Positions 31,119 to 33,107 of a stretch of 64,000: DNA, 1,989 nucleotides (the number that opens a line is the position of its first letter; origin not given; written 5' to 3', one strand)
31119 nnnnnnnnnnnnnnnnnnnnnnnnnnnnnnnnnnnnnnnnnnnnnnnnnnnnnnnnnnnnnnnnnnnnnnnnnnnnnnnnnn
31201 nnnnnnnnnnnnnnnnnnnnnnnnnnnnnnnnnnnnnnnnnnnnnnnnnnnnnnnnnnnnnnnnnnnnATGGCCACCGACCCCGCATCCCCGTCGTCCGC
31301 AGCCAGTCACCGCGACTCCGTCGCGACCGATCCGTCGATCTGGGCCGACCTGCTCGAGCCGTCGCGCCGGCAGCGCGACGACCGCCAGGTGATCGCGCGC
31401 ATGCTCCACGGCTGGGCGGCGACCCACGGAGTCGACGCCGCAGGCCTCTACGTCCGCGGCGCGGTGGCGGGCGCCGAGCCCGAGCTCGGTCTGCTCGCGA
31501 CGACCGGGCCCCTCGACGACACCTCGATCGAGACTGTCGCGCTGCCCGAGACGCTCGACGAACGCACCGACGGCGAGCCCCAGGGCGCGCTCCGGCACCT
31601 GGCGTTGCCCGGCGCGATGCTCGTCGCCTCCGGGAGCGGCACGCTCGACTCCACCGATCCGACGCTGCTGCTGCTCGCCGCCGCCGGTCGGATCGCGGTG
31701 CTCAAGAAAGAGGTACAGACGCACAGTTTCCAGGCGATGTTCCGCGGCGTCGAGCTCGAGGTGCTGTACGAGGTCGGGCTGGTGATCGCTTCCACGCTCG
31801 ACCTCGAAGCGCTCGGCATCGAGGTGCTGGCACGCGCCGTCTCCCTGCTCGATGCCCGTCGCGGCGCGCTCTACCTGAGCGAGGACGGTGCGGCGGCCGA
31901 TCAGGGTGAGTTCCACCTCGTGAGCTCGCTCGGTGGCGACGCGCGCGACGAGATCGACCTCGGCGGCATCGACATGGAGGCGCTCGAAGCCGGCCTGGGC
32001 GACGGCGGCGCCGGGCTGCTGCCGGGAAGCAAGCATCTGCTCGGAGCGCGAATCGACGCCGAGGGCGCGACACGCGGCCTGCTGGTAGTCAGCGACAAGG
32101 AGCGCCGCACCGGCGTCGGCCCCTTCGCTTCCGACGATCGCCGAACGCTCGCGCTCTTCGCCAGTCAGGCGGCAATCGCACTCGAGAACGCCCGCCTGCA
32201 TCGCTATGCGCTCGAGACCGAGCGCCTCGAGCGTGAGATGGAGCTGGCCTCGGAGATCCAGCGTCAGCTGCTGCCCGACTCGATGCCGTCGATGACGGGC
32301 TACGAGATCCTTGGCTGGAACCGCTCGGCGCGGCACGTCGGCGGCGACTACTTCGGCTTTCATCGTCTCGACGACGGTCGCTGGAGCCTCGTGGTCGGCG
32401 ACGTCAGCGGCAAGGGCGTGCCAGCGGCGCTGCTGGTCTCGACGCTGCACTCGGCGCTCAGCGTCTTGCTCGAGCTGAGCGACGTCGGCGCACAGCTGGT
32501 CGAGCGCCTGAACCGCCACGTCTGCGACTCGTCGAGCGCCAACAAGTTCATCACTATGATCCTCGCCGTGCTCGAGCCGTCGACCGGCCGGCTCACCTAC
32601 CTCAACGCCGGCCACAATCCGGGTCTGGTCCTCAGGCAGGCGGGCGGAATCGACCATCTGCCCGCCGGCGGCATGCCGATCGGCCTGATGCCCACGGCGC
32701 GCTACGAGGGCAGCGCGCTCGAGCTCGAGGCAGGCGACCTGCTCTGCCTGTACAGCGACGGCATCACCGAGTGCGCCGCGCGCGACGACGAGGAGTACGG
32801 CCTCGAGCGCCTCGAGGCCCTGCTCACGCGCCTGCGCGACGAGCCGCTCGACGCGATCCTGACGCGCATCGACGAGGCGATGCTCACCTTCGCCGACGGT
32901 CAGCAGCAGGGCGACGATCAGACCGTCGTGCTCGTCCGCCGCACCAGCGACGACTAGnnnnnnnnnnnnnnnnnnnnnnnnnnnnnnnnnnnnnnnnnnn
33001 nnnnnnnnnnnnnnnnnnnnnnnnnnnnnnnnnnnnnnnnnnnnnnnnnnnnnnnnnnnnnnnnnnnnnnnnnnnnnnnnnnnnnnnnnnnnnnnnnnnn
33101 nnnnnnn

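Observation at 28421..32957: Sigma-54-controlled partner-switching cassette with no sigma factor or other obvious output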

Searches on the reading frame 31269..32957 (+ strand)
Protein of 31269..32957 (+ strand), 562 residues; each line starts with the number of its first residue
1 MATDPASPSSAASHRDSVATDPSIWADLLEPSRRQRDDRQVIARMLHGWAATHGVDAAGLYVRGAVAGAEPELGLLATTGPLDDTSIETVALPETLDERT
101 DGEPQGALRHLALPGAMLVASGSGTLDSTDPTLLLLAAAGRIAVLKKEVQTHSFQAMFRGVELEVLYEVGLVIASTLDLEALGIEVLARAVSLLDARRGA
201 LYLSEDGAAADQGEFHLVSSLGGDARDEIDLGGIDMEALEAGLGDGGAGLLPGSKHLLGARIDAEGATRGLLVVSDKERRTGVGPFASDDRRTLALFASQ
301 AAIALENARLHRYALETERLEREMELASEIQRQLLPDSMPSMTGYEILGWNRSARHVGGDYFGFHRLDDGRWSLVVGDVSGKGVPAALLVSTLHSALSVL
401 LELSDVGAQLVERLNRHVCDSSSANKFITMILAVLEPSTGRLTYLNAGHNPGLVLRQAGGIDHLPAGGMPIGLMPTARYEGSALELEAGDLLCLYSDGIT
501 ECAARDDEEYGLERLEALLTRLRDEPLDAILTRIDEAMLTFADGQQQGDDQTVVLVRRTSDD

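Call 4: search_protein_families(library=pfam, proteins=[window:31269-32957:+], max_evalue=0.01)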
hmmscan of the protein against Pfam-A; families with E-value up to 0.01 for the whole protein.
window:31269-32957:+ (562 aa): 3 families
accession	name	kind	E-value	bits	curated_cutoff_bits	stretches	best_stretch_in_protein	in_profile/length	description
PF07228.17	SpoIIE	-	1.8e-49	168.8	25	1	368-558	1-191/192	Stage II sporulation protein E (SpoIIE)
PF01590.32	GAF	-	3.2e-06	28.1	22.4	1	178-305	1-133/133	GAF domain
PF13492.12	GAF_3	-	0.0019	19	27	0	243-307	70-129/129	GAF domain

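Call 6: find_homologous_proteins(query=window:31269-32957:+, max_evalue=1e-10)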
Query window:31269-32957:+ (562 aa): 2525 proteins with E <= 1e-10 among 8000 candidates; the best 120 are listed.
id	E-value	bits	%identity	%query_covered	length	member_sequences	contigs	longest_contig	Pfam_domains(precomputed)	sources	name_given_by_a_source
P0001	0.0e+0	1211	100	100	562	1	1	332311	PF01590.33,PF07228.18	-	-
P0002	8.0e-181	621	58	97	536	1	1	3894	PF13185.13,PF01590.33,PF13492.13,PF07228.18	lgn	-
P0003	2.9e-172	592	56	95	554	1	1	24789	PF13185.13,PF13492.13,PF07228.18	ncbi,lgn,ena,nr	ncbi:MAG: SpoIIE family protein phosphatase [Thermoanaerobaculia bacterium]|nr:SpoIIE family protein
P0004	3.5e-171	589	53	99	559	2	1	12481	PF13185.13,PF13492.13,PF07228.18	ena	-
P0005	5.5e-171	588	55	96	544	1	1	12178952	PF13185.13,PF01590.33,PF13492.13,PF07228.18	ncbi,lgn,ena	-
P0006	3.5e-169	582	56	96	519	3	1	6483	PF13185.13,PF01590.33,PF13492.13,PF07228.18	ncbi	ncbi:MAG: SpoIIE family protein phosphatase [Acidobacteriota bacterium]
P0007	7.4e-169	581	54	96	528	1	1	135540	PF13185.13,PF01590.33,PF13492.13,PF07228.18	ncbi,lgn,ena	-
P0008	1.4e-167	577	53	99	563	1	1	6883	PF13185.13,PF01590.33,PF13492.13,PF07228.18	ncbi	-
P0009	1.5e-167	577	56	95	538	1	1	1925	PF13185.13,PF01590.33,PF13492.13,PF07228.18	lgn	-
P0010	2.2e-167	576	54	99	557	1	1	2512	PF13185.13,PF01590.33,PF13492.13,PF07228.18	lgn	-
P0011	3.2e-167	576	56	96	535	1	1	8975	PF13185.13,PF01590.33,PF13492.13,PF07228.18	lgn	-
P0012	8.5e-167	574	54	96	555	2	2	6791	PF13185.13,PF01590.33,PF13492.13,PF07228.18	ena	-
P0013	1.4e-166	573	54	95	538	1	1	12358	PF13185.13,PF01590.33,PF13492.13,PF07228.18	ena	-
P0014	1.5e-166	573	55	95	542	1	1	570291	PF13185.13,PF01590.33,PF13492.13,PF07228.18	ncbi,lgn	-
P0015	1.7e-166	573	54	96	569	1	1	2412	PF13185.13,PF01590.33,PF13492.13,PF07228.18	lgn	-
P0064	7.3e-159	548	54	95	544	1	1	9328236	PF13185.13,PF01590.33,PF13492.13,PF07228.18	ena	-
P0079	3.0e-156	539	54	97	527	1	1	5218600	PF01590.33,PF13492.13,PF07228.18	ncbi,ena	-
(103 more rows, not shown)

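Call 8: find_encoding_contigs(protein=P0005, flank=8000, max_places=2)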
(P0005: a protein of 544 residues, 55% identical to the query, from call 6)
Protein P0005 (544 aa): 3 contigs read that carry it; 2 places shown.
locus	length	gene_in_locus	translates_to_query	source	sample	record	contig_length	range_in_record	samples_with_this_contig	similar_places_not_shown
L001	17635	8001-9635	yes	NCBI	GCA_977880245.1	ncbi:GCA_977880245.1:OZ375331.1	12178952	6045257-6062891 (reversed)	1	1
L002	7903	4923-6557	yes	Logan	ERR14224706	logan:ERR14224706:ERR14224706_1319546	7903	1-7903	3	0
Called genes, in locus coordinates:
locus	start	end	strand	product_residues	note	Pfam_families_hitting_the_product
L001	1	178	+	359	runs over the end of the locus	PF00108:Thiolase_N (weak), PF08545:ACP_syn_III, PF08541:ACP_syn_III_C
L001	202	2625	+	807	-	PF07992:Pyr_redox_2, PF13738:Pyr_redox_3, PF00070:Pyr_redox (weak), PF12801:Fer4_5 (weak), PF12838:Fer4_7 (weak), PF13187:Fer4_9 (weak), PF13237:Fer4_10, PF14697:Fer4_21 (weak), +4 more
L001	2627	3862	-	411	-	PF22847:Glyco_hydro_43_rel (faint), PF24051:DUF7355 (faint)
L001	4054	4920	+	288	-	PF14378:PAP2_3 (weak), PF01569:PAP2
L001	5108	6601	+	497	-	PF00158:Sigma54_activat, PF14532:Sigma54_activ_2, PF07728:AAA_5 (weak), PF25601:AAA_lid_14, PF02954:HTH_8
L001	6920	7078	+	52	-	-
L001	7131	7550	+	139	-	PF13581:HATPase_c_2, PF02518:HATPase_c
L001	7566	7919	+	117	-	PF01740:STAS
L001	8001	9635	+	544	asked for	PF01590:GAF (faint), PF13185:GAF_2 (faint), PF13492:GAF_3 (weak), PF07228:SpoIIE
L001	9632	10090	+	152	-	PF01575:MaoC_dehydratas, PF13452:FAS1_DH_region (weak)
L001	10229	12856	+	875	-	PF07715:Plug, PF00593:TonB_dep_Rec_b-barrel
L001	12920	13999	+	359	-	PF00149:Metallophos (faint)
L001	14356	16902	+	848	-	PF07731:Cu-oxidase_2 (faint), PF07732:Cu-oxidase_3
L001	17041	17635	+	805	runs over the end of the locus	-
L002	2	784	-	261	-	?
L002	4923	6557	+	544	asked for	PF01590:GAF (faint), PF13185:GAF_2 (faint), PF13492:GAF_3 (weak), PF07228:SpoIIE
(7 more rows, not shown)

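Call 9: find_encoding_contigs(protein=P0064, flank=8000, max_places=2)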
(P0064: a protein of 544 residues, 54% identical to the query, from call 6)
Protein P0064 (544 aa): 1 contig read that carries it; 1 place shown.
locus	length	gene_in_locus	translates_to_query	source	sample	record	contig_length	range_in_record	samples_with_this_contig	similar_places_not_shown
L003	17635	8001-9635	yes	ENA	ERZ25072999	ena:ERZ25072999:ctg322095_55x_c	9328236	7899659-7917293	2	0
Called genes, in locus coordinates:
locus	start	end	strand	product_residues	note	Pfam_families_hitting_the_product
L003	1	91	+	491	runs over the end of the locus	PF00884:Sulfatase, PF01663:Phosphodiest, PF16347:SGSH_C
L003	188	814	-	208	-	-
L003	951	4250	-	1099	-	PF27218:MJ0043_C, PF00580:UvrD-helicase, PF13245:AAA_19, PF13604:AAA_30 (faint), PF13361:UvrD_C, PF13538:UvrD_C_2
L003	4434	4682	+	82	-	-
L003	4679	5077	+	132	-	PF01850:PIN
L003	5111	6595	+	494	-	PF13185:GAF_2 (weak), PF00158:Sigma54_activat, PF14532:Sigma54_activ_2, PF07728:AAA_5 (weak), PF25601:AAA_lid_14, PF02954:HTH_8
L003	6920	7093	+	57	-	-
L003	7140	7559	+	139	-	PF13581:HATPase_c_2, PF02518:HATPase_c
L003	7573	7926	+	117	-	PF01740:STAS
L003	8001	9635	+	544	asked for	PF13185:GAF_2 (weak), PF01590:GAF, PF13492:GAF_3, PF07228:SpoIIE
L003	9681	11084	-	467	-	PF19289:PmbA_TldD_3rd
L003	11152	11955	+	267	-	PF01135:PCMT, PF00398:RrnaAD (weak), PF13489:Methyltransf_23 (weak), PF13847:Methyltransf_31, PF08241:Methyltransf_11 (faint), PF13649:Methyltransf_25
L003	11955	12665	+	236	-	PF06271:RDD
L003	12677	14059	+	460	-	PF00884:Sulfatase, PF01663:Phosphodiest (weak), PF04185:Phosphoesterase (faint), PF16347:SGSH_C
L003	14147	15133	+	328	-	PF01944:SpoIIM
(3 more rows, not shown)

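Call 10: find_encoding_contigs(protein=P0079, flank=8000, max_places=2)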
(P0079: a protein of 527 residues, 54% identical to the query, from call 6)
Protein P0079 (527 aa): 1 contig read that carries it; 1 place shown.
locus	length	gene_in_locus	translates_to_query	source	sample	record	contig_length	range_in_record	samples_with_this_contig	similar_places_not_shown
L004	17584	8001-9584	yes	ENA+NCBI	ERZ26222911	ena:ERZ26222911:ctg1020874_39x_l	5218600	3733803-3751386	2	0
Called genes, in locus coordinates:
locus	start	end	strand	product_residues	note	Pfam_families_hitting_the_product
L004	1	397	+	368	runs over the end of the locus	-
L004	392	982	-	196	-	PF01066:CDP-OH_P_transf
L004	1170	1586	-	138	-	-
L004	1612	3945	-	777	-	PF03600:CitMHS, PF02080:TrkA_C, PF06808:DctM, PF00939:Na_sulph_symp, PF03600:CitMHS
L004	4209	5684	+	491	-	PF13185:GAF_2 (weak), PF01590:GAF, PF13492:GAF_3 (weak), PF00158:Sigma54_activat, PF14532:Sigma54_activ_2, PF07728:AAA_5 (weak), PF25601:AAA_lid_14, PF02954:HTH_8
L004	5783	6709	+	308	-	PF13474:SnoaL_3 (weak), PF24125:Cds6_C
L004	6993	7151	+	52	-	-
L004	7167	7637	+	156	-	PF13581:HATPase_c_2, PF02518:HATPase_c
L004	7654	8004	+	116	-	PF01740:STAS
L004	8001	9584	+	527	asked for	PF01590:GAF (faint), PF13492:GAF_3 (weak), PF07228:SpoIIE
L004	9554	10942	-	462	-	PF19289:PmbA_TldD_3rd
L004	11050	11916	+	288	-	PF01135:PCMT, PF05175:MTS (faint), PF13489:Methyltransf_23 (weak), PF08241:Methyltransf_11 (weak), PF13649:Methyltransf_25, PF13847:Methyltransf_31 (weak)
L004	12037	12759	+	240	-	PF06271:RDD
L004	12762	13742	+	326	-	PF28475:DUF8413 (weak), PF01944:SpoIIM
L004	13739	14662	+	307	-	-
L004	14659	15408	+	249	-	-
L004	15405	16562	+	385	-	PF14258:DUF4350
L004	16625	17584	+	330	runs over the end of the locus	PF20030:bpMoxR (weak), PF07726:AAA_3, PF07728:AAA_5, PF17863:AAA_lid_2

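Call 12: find_related_loci(query=A1, collection=genome_contigs, flank=7000)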
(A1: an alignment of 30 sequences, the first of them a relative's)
Query A1 (562 aa) in genome_contigs; peptide patterns used: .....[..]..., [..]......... (x = any residue, [..] = any of these).
600 stretches matched a pattern (row limit reached: there are more); 177 encode a relative of the query (tblastn E <= 1e-3); the best 80 are kept; 80 distinct loci.
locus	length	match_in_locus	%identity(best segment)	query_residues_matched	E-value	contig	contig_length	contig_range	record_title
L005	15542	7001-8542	50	25-558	8e-148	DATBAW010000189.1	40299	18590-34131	MAG TPA_asm: Thermoanaerobaculia bacterium isolate SMAG_U5742 k141_2339091, whole genome shotgun sequence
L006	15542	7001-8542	51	25-559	8e-148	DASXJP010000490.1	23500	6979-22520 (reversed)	MAG TPA_asm: Thermoanaerobaculia bacterium isolate SMAG_U5251 k141_280885, whole genome shotgun sequence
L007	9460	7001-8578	51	3-559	1e-147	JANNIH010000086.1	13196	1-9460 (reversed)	MAG: Holophagales bacterium isolate SOY_6_C_metabat_145 SOY_6_C_k141_2886032, whole genome shotgun sequence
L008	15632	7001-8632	48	5-558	1e-146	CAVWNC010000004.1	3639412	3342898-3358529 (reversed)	MAG: uncultured Acidobacteriota bacterium isolate MFD09368.bin.2.205 genome assembly, contig: contig_6402, whole genome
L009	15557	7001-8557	49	25-558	3e-139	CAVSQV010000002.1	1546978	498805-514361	MAG: uncultured Acidobacteriota bacterium isolate MFD05747.bin.2.183 genome assembly, contig: contig_16777, whole genome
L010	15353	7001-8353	53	92-557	1e-137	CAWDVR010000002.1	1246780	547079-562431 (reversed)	MAG: uncultured Acidobacteriota bacterium isolate MFD05747.bin.1.28 genome assembly, contig: contig_20011, whole genome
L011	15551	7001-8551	48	24-559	5e-135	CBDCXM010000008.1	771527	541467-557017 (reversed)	MAG: Candidatus Multivoradales bacterium isolate 852031d1-50b3-41a2-8b2a-c611aff086b7 genome assembly, contig: contig_8,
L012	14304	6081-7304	54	149-561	6e-133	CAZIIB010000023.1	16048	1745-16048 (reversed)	MAG TPA_asm: uncultured Thermoanaerobaculia bacterium isolate SRP214966_co3_65 genome assembly, contig: NODE_5345_length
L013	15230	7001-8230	56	145-559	2e-131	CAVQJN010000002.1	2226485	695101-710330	MAG: Thermoanaerobaculia bacterium isolate MFD02416.bin.1.114 genome assembly, contig: contig_74413, whole genome shotgu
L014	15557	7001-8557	51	22-558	4e-145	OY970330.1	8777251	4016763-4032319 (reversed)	MAG: Thermoanaerobaculaceae bacterium isolate MFD05537.bin.c.1 genome assembly, chromosome: 1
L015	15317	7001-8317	50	135-561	2e-119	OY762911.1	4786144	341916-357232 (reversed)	MAG: Thermoanaerobaculia bacterium isolate 14c23368-4dca-4d55-9b94-f295180eceef genome assembly, chromosome: 1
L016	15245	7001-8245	45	145-560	2e-96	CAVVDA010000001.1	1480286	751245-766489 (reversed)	MAG: Thermoanaerobaculia bacterium isolate MFD02242.bin.2.315 genome assembly, contig: contig_1485, whole genome shotgun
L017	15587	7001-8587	39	39-557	1e-94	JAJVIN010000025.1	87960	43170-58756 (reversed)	MAG: Thermoanaerobaculia bacterium isolate Bin_89R c_000000001114, whole genome shotgun sequence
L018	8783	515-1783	45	138-557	2e-94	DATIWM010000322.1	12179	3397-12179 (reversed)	MAG TPA_asm: Thermoanaerobaculia bacterium isolate SMAG_U15223 k141_2098350, whole genome shotgun sequence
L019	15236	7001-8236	44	145-557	5e-91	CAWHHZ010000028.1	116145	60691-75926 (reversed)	MAG: uncultured Acidobacteriota bacterium isolate MFD01721.bin.1.231 genome assembly, contig: contig_67592, whole genome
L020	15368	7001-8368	37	113-557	1e-76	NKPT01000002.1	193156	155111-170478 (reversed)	MAG: Chloracidobacterium sp. CP2_5A k99_117866, whole genome shotgun sequence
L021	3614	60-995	49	247-557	5e-74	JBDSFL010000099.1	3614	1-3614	MAG: Thermoanaerobaculia bacterium isolate cluster1_bin.227 k127_4713246, whole genome shotgun sequence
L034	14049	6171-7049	36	262-557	3e-54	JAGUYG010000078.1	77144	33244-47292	MAG: Ignavibacteriales bacterium isolate DeMMO6_2 c_000000003362, whole genome shotgun sequence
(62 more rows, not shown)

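Call 26: search_protein_families(library=ncbifam, proteins=[window:31269-32957:+], max_evalue=0.01)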
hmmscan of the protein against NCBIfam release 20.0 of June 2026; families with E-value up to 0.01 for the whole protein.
window:31269-32957:+ (562 aa): 4 families
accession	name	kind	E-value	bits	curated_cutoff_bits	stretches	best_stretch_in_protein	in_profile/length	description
NF045505.1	RR_RssB_Pseudo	equivalog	3e-15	56.2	700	1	318-504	150-343/394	two-component system response regulator RssB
NF038263.1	prot_phos_SiaA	equivalog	7.4e-12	44.6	700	1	304-556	396-655/658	biofilm regulation protein phosphatase SiaA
TIGR02865.1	spore_II_E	equivalog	7.8e-12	44.1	490.8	1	354-557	563-762/764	stage II sporulation protein E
TIGR04400.1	RK_trnsloc_Pase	equivalog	0.0043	16.2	200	1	318-458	123-261/358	Arg-Lys translocation region protein phosphatase RktP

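Call 54: search_protein_families(library=pfam, proteins=[L020:4510-5511:+, L020:8410-10272:+, L020:3960-4583:+, L008:4710-5747:-, L008:3354-4670:+, L008:8654-9202:-, L016:8255-9625:+, L016:3117-5210:-, L019:8371-9069:-, L019:9325-11238:+], max_evalue=0.001)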
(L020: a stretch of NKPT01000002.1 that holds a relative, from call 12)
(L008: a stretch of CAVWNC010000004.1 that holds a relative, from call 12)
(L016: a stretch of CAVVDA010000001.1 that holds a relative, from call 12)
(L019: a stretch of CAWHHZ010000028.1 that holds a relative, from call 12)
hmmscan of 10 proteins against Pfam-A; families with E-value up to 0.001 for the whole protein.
L020:4510-5511:+ (333 aa): 0 families

L020:8410-10272:+ (620 aa): 0 families

L020:3960-4583:+ (207 aa): 1 family
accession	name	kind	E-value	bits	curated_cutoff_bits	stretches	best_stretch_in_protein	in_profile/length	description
PF05036.18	SPOR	-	1.1e-09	38.9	21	1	130-194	3-65/76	SPOR domain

L008:4710-5747:- (345 aa): 1 family
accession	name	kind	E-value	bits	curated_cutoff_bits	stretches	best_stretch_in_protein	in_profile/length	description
PF01112.23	Asparaginase_2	-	2.3e-109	365.7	27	1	52-343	1-308/309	Asparaginase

L008:3354-4670:+ (438 aa): 4 families
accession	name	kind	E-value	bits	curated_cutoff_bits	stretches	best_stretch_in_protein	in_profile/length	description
PF13424.12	TPR_12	-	3.3e-05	24.4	30.1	0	274-330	11-68/77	Tetratricopeptide repeat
PF07719.23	TPR_2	-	4.3e-05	23.7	27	0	144-171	1-28/34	Tetratricopeptide repeat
PF09976.15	TPR_21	-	0.00029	21.1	25.5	1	230-293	80-140/193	Tetratricopeptide repeat-like domain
PF00515.34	TPR_1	-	0.00029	21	27.8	0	144-168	1-25/34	Tetratricopeptide repeat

L008:8654-9202:- (182 aa): 2 families
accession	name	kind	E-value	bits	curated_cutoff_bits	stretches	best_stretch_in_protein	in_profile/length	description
PF11848.13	DUF3368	-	2.3e-12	47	27.3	1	133-178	1-46/46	Domain of unknown function (DUF3368)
PF20698.3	PIN-TPR-GreABC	-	1e-05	26.3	27.8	0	23-61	1-39/138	PIN domain associated with the TPR-GreAB-C-PIN system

L016:8255-9625:+ (456 aa): 1 family
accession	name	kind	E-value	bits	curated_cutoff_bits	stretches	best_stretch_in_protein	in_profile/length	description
PF13650.11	Asp_protease_2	-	0.00047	21.2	24.3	0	326-388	2-64/90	Aspartyl protease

L016:3117-5210:- (697 aa): 2 families
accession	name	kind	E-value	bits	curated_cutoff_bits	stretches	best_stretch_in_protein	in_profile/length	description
PF00463.27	ICL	-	3.2e-90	303.6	26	2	29-291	1-261/526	Isocitrate lyase family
PF13714.12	PEP_mutase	-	3.3e-11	43.7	31.5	1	163-264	69-148/240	Phosphoenolpyruvate phosphomutase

L019:8371-9069:- (232 aa): 2 families
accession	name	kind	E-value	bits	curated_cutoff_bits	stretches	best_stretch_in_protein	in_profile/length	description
PF00378.25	ECH_1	-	5.8e-42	144.2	27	1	5-141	86-222/251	Enoyl-CoA hydratase/isomerase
PF16113.10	ECH_2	-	4.7e-20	72.8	27.2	1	8-125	88-203/335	Enoyl-CoA hydratase/isomerase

L019:9325-11238:+ (637 aa): 8 families
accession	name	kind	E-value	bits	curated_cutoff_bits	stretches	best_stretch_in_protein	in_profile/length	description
PF00990.26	GGDEF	-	8.7e-40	136.6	23.8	1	322-478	2-161/161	Diguanylate cyclase, GGDEF domain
PF00563.25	EAL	-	4.1e-23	82.4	31.3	1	501-635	3-134/236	EAL domain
PF00072.30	Response_reg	-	4.9e-17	62.5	30.2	1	62-162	1-100/111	Response regulator receiver domain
PF08448.16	PAS_4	-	1.1e-11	45.4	23.1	1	205-311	2-109/110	PAS fold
PF13426.13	PAS_9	-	2.8e-09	37.6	27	1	209-309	2-103/103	PAS domain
PF00989.32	PAS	-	5.5e-08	33.3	22.6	1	199-307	2-113/113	PAS fold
PF08447.18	PAS_3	-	1.7e-07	31.8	25.6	1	228-299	9-83/89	PAS fold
PF13188.13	PAS_8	-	1.4e-06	28.4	21.8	1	198-252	1-55/65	PAS domain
